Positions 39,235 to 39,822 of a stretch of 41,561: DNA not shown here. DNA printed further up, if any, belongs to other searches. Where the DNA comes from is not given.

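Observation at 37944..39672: MBOAT followed by only a 95-aa single-TM protein; no AlgJ/AlgX/DltD/PatB-type periplasmic transferase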

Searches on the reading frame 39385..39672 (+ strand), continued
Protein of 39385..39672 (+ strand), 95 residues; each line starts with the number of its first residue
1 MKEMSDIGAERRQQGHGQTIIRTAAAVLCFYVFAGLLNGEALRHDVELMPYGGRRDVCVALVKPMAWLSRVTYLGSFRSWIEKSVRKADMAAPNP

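Call 75: find_encoding_contigs(protein=P0126, flank=6000, max_places=2)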
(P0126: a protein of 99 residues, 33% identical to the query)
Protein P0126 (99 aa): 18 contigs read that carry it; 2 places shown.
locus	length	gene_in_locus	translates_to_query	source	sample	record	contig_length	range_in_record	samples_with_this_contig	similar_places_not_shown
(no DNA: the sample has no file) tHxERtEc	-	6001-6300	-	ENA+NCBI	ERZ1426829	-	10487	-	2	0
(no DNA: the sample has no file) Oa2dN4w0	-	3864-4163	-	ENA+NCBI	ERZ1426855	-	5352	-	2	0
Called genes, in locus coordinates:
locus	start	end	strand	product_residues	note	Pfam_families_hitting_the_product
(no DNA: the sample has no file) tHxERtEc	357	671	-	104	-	PF02643:DUF192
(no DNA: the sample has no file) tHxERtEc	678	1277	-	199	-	PF01476:LysM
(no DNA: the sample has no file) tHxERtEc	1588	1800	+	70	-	-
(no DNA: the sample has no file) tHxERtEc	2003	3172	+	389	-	PF00334:NDK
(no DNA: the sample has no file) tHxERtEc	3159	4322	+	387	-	PF00155:Aminotran_1_2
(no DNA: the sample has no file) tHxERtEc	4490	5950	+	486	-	PF03062:MBOAT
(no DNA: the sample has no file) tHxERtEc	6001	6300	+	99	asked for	-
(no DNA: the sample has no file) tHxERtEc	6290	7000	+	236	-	PF13181:TPR_8 (faint), PF13174:TPR_6 (faint), PF23914:TPR_CcmH_CycH (faint), PF13424:TPR_12 (faint), PF14559:TPR_19, PF07719:TPR_2 (weak), PF13432:TPR_16, PF14559:TPR_19, +7 more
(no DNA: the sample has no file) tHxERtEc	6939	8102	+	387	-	PF07719:TPR_2 (faint), PF13428:TPR_14 (faint), PF13432:TPR_16 (faint), PF14559:TPR_19 (faint), PF23914:TPR_CcmH_CycH (faint)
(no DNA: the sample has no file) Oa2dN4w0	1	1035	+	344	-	?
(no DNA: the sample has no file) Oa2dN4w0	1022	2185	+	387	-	PF00155:Aminotran_1_2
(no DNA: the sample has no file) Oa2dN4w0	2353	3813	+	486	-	PF03062:MBOAT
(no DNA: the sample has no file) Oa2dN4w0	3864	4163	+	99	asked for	-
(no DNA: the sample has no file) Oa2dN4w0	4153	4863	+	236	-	PF13181:TPR_8 (faint), PF13174:TPR_6 (faint), PF23914:TPR_CcmH_CycH (faint), PF13424:TPR_12 (faint), PF14559:TPR_19, PF07719:TPR_2 (weak), PF13432:TPR_16, PF14559:TPR_19, +7 more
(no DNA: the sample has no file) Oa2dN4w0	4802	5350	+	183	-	?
